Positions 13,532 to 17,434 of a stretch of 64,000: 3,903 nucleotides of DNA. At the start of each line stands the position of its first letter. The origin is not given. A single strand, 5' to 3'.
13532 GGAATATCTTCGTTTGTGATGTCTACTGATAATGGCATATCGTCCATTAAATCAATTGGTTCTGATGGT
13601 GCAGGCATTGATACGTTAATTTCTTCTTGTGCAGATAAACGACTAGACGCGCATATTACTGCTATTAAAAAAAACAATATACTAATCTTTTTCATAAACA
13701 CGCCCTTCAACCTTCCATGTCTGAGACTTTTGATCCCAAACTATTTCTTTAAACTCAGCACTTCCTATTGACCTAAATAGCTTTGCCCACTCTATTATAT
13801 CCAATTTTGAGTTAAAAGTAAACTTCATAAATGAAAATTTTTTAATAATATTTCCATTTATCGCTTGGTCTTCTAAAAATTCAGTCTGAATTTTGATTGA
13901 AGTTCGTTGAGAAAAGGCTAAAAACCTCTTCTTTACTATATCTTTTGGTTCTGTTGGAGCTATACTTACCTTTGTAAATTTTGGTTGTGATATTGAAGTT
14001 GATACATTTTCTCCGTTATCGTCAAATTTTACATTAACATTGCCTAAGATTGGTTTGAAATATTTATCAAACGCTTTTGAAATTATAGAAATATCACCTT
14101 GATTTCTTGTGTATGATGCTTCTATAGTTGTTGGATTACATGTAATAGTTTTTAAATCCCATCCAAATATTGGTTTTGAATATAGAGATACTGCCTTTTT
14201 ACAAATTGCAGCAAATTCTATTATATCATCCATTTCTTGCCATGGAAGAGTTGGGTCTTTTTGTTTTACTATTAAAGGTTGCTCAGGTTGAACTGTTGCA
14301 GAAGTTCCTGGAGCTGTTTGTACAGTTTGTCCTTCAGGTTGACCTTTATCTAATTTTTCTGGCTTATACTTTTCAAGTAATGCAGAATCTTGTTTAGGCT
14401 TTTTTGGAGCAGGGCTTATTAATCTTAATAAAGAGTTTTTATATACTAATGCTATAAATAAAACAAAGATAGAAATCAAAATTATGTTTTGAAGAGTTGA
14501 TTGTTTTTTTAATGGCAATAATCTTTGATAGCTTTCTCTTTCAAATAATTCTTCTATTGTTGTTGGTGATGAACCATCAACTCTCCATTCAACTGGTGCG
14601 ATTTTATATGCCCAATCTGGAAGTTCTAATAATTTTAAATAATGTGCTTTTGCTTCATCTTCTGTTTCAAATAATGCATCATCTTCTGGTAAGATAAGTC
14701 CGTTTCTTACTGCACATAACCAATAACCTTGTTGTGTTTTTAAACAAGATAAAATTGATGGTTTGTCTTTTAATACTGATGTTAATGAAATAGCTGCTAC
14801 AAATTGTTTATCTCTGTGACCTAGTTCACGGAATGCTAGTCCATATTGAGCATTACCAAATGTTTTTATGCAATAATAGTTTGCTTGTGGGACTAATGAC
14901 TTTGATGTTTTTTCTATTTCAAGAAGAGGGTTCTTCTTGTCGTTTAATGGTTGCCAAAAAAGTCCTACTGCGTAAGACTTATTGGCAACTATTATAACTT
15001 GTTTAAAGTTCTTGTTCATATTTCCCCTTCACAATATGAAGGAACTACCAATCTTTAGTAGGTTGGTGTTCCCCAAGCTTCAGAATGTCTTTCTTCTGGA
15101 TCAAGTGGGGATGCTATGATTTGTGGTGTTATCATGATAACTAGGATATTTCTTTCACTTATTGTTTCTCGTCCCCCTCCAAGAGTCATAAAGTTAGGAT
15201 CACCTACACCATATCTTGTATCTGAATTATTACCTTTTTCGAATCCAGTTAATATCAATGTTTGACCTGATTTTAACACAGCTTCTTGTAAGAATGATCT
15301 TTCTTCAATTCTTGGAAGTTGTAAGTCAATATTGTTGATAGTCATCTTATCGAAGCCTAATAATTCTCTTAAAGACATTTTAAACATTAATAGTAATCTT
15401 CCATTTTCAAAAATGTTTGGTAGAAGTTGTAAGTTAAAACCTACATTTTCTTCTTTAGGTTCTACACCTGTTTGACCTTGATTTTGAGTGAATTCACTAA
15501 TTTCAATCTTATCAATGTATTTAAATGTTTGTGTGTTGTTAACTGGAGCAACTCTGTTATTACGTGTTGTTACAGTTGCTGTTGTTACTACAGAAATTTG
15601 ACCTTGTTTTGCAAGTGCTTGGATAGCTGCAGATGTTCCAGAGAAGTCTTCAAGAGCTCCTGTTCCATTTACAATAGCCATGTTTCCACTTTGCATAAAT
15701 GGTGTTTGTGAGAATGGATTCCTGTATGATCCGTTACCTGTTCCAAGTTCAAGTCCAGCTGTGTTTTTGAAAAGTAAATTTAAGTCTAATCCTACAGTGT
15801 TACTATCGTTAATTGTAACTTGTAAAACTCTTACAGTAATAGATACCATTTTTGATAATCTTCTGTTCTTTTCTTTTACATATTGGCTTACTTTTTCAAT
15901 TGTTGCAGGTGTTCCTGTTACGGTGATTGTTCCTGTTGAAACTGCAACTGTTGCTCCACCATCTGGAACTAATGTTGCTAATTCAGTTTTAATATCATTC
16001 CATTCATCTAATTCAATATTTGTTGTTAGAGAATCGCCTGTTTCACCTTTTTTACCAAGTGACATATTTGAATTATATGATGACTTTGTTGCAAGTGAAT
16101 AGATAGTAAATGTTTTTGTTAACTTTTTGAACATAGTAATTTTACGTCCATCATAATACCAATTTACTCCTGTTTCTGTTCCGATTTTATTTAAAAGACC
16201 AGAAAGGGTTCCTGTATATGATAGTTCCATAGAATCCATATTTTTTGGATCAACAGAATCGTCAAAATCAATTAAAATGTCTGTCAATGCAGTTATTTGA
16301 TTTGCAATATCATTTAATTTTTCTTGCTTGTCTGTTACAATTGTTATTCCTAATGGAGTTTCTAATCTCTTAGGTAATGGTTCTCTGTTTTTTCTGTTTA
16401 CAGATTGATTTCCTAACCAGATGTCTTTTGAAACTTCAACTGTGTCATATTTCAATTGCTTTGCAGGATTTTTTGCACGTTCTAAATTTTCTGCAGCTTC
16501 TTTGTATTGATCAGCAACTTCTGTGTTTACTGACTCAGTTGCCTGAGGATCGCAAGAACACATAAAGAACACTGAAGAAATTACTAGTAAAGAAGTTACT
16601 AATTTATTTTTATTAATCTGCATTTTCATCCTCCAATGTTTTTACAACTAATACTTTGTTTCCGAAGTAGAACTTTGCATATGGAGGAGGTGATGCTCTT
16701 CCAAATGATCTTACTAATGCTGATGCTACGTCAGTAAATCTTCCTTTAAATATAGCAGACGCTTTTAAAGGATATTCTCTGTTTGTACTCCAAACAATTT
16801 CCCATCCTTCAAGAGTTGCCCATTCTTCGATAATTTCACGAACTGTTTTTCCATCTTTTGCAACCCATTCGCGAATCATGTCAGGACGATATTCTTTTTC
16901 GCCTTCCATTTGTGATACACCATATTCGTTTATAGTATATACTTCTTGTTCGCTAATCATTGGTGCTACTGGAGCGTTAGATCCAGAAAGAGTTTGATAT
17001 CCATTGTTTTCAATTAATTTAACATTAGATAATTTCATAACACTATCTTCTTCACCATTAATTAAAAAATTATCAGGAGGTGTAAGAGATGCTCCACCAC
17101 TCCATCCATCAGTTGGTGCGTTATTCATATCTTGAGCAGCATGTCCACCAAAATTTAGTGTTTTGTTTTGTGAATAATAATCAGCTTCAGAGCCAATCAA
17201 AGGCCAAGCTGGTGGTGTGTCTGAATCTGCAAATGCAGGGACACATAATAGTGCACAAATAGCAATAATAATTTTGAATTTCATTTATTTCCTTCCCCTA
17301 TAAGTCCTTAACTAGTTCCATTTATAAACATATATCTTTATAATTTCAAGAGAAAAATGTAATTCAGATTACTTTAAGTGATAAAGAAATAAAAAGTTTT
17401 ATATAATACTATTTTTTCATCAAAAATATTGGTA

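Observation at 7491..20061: Composite block: orphan T4SS coupling protein, pilin-less type IVb pilus machinery and ComEC, with a divergent VirB2-like pilin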

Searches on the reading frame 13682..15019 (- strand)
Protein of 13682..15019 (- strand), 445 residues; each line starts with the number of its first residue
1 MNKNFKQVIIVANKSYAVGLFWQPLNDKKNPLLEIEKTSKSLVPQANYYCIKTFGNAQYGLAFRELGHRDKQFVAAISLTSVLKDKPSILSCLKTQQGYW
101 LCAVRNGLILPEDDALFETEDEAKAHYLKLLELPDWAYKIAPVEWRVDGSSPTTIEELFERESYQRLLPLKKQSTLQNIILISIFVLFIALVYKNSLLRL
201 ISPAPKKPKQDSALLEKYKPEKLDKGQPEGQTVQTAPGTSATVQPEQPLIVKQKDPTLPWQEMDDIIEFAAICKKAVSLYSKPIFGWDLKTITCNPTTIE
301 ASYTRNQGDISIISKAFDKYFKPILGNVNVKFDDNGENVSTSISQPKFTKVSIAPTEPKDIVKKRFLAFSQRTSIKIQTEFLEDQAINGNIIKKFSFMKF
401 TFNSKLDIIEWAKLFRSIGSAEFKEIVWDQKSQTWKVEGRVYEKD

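Call 3: search_protein_families(library=pfam, proteins=[window:13682-15019:-], max_evalue=0.01)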
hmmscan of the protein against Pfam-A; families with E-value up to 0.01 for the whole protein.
window:13682-15019:- (445 aa): 1 family
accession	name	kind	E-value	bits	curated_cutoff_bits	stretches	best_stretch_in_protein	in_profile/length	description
PF06864.17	PAP_PilO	-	3.7e-15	56.1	26.7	2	233-315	209-283/419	Pilin accessory protein (PilO)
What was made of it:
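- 13682..15019 (-): PilO-type (PAP_PilO/PilO2) assembly protein (445 aa). PF06864 56.1 bits (call 3).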

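Call 4: search_protein_families(library=ncbifam, proteins=[window:13682-15019:-], max_evalue=0.01)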
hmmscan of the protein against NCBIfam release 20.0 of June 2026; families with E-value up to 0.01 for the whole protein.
window:13682-15019:- (445 aa): 0 families

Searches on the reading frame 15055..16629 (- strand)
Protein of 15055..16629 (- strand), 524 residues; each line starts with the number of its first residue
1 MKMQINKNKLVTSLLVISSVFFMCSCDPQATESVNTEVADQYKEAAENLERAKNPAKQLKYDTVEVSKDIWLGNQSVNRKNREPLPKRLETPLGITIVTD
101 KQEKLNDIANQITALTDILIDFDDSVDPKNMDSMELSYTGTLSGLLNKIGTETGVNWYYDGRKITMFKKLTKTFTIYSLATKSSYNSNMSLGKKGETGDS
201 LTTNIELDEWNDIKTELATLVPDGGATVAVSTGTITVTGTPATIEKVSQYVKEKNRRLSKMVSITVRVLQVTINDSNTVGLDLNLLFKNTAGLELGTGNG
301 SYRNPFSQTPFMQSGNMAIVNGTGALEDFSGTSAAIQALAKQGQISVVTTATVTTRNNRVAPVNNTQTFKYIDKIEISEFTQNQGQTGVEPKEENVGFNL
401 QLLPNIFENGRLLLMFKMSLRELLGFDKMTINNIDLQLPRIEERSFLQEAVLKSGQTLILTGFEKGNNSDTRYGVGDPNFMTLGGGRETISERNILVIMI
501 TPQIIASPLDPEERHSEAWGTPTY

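Call 3: search_protein_families(library=pfam, proteins=[window:15055-16629:-], max_evalue=0.01)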
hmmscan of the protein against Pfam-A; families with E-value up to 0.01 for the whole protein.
window:15055-16629:- (524 aa): 3 families
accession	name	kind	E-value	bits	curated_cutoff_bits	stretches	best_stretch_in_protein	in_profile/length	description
PF00263.26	Secretin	-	5.3e-15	55.9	27.5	1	338-505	1-168/169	Bacterial type II and III secretion system protein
PF07655.18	Secretin_N_2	-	0.00052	20.9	23.4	1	183-232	37-89/91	Secretin N-terminal domain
PF03958.22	Secretin_N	-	0.0025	18.4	28.2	0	211-252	12-61/69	Bacterial type II/III secretion system short domain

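Call 4: search_protein_families(library=ncbifam, proteins=[window:15055-16629:-], max_evalue=0.01)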
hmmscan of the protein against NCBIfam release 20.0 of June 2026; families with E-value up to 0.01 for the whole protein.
window:15055-16629:- (524 aa): 6 families
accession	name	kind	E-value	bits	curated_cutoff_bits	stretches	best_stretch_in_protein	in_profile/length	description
TIGR02520.1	pilus_B_mal_scr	equivalog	3.2e-75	253.6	287.65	1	134-502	122-511/513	PilN family type IVB pilus formation outer membrane protein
TIGR02519.1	pilus_MshL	equivalog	1.8e-28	99.4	250.2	1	231-505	6-290/290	pilus (MSHA type) biogenesis protein MshL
TIGR02516.1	type_III_yscC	equivalog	3.4e-13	49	238.45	1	231-475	206-427/463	type III secretion system outer membrane ring subunit SctC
TIGR02517.1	type_II_gspD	equivalog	5.5e-08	31.7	351.35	1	196-508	301-593/600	type II secretion system secretin GspD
NF011873.0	PRK15346.1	equivalog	6.7e-06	25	524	1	237-472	249-457/499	EscC/YscC/HrcC family type III secretion system outer membrane ring protein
NF042912.1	Amuc_1098_fam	equivalog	5.3e-05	21.5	750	1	225-314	426-517/805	Amuc_1098 family type IV pilus outer membrane protein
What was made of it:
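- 15055..16629 (-): PilN-type type IVb pilus secretin (524 aa). TIGR02520 253.6 bits, the best NCBIfam hit although below its cut-off (calls 3, 4).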

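Call 69: search_dna_similar(query=window:15055-16629:-, collection=plasmids, mode=protein, max_rows=12)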
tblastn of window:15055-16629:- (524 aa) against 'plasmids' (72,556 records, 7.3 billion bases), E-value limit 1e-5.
Records with a match: 2925; places in all: 2956; records where one place covers at least 80% of the query: 54.
Best place of each record, by identity: <60% 2925.
By first word of the organism name: Escherichia 1717; Salmonella 520; Shigella 140; Serratia 97; Klebsiella 74; Enterobacter 49; Pseudomonas 39; Citrobacter 34; Burkholderia 32; Yersinia 32; and 57 more.
By predicted mobility (MOB-suite, as given by PLSDB): conjugative 2472; non-mobilizable 238; mobilizable 215.
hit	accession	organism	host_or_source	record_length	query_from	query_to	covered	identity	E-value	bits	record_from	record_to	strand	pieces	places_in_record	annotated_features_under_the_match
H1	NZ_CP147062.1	Escherichia coli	environmental,hospital wastewater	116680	24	505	92%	28.3%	8e-37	153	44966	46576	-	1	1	secretin N-terminal domain-containing protein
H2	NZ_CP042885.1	Escherichia coli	surface water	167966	24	505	92%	27.9%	2e-37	155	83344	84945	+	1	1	secretin N-terminal domain-containing protein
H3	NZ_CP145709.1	Escherichia coli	Homo sapiens,stool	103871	24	505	92%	27.5%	1e-36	152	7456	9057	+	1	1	secretin N-terminal domain-containing protein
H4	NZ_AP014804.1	Escherichia coli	-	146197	19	505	93%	26.7%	5e-33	141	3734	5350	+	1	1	bfpB: bundle-forming pilus secretin BfpB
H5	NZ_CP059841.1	Escherichia coli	Homo sapiens,stool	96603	19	505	93%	26.7%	8e-32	138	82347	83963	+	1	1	bfpB: bundle-forming pilus secretin BfpB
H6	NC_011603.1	Escherichia coli O127:H6 str. E2348/69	-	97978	19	505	93%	26.7%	8e-32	138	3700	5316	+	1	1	bfpB: bundle-forming pilus secretin BfpB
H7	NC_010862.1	Escherichia coli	-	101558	19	505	93%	26.7%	8e-32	138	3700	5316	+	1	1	bfpB: bundle-forming pilus secretin BfpB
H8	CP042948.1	Escherichia coli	Homo sapiens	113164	19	505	93%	26.7%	8e-32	138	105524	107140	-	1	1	record has no annotation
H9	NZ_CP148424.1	Escherichia coli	-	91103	19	505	93%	26.7%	8e-32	138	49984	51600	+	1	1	bfpB: bundle-forming pilus secretin BfpB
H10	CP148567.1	Escherichia coli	Aves,single cell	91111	19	505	93%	26.7%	8e-32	138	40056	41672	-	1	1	bfpB: bundle-forming pilus secretin BfpB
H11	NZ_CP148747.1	Escherichia coli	Homo sapiens,single cell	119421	19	505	93%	26.7%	2e-31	136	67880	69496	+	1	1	bfpB: bundle-forming pilus secretin BfpB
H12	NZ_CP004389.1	Thalassospira xiamenensis M-5 = DSM 17429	surface seawater from the sea close to ...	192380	24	506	92%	26.7%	5e-36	150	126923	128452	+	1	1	type IVB pilus formation outer membrane protein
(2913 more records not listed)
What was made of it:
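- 15055..16629 (-): The nearest plasmid relatives are type IVb secretins, including BfpB, at about 27-28% identity (call 69).
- On R64/TCP-type type IVb pilus assembly system: The nearest plasmid hits are type IVb secretins, including BfpB (call 69).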

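Call 72: get_annotated_region(hit=H12, flank=15000)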
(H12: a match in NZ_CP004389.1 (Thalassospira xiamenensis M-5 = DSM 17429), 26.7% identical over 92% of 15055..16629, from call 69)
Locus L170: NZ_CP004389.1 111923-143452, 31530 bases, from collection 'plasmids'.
description: Thalassospira xiamenensis M-5 = DSM 17429 strain M-5 plasmid unnamed, complete sequence
organism: Thalassospira xiamenensis M-5 = DSM 17429 (NCBI taxid 1123366)
taxonomy: Bacteria; Pseudomonadota; Alphaproteobacteria; Rhodospirillales; Thalassospiraceae; Thalassospira; Thalassospira xiamenensis; Thalassospira xiamenensis M-5 = DSM 17429
host: -; source: surface seawater from the sea close to Xiamen, China; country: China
typing (MOB-suite, as given by PLSDB): non-mobilizable
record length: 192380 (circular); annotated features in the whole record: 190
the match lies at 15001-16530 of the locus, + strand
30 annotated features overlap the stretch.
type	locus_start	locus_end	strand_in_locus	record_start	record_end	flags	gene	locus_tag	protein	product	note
CDS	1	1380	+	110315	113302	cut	-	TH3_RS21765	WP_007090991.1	hypothetical protein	-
CDS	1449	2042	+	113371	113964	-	-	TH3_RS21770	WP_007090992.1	hypothetical protein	-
CDS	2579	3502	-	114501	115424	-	-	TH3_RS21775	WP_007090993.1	replication initiation protein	GO:0006270 - DNA replication initiation [Evidence IEA]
CDS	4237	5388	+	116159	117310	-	-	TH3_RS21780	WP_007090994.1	site-specific integrase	-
CDS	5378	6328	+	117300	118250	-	-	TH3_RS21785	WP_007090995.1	hypothetical protein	-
CDS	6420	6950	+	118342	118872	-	-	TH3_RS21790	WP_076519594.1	DotD/TraH family lipoprotein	-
CDS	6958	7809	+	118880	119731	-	-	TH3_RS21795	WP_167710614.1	type IV secretory system conjugative DNA transfer family protein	-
CDS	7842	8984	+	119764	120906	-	-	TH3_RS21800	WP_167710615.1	ATPase, T2SS/T4P/T4SS family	-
CDS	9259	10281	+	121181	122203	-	-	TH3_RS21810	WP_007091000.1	ParM/StbA family protein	GO:0030541 - plasmid partitioning [Evidence IEA]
CDS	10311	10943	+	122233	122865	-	-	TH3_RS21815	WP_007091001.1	hypothetical protein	-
CDS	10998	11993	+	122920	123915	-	-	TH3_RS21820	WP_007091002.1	hypothetical protein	-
CDS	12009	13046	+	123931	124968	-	-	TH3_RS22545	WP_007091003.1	ATPase, T2SS/T4P/T4SS family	-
CDS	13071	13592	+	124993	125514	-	-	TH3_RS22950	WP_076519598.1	prepilin peptidase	-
CDS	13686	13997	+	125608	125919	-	-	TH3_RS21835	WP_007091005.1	hypothetical protein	-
CDS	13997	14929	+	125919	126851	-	-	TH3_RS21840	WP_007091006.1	TcpQ domain-containing protein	-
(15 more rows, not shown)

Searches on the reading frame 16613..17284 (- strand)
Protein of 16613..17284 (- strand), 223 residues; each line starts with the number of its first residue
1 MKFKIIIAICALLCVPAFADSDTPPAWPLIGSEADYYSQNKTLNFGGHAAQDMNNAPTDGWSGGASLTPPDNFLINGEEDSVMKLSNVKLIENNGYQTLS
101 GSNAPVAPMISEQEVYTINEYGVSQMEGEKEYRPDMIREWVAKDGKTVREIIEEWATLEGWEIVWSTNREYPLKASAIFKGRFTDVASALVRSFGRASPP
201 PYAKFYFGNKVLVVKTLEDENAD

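Call 3: search_protein_families(library=pfam, proteins=[window:16613-17284:-], max_evalue=0.01)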
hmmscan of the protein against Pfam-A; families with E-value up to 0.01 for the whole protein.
window:16613-17284:- (223 aa): 1 family
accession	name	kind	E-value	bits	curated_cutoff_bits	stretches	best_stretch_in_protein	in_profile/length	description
PF10671.14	TcpQ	-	9.1e-17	61.3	27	1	139-215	2-78/80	Toxin co-regulated pilus biosynthesis protein Q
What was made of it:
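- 16613..17284 (-): Secreted TcpQ-domain protein (223 aa). It is the first gene of the conserved pil core and fills the PilL/TcpQ-like position. PF10671 61.3 bits (call 3).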

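Call 4: search_protein_families(library=ncbifam, proteins=[window:16613-17284:-], max_evalue=0.01)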
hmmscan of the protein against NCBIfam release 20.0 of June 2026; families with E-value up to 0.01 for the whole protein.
window:16613-17284:- (223 aa): 0 families
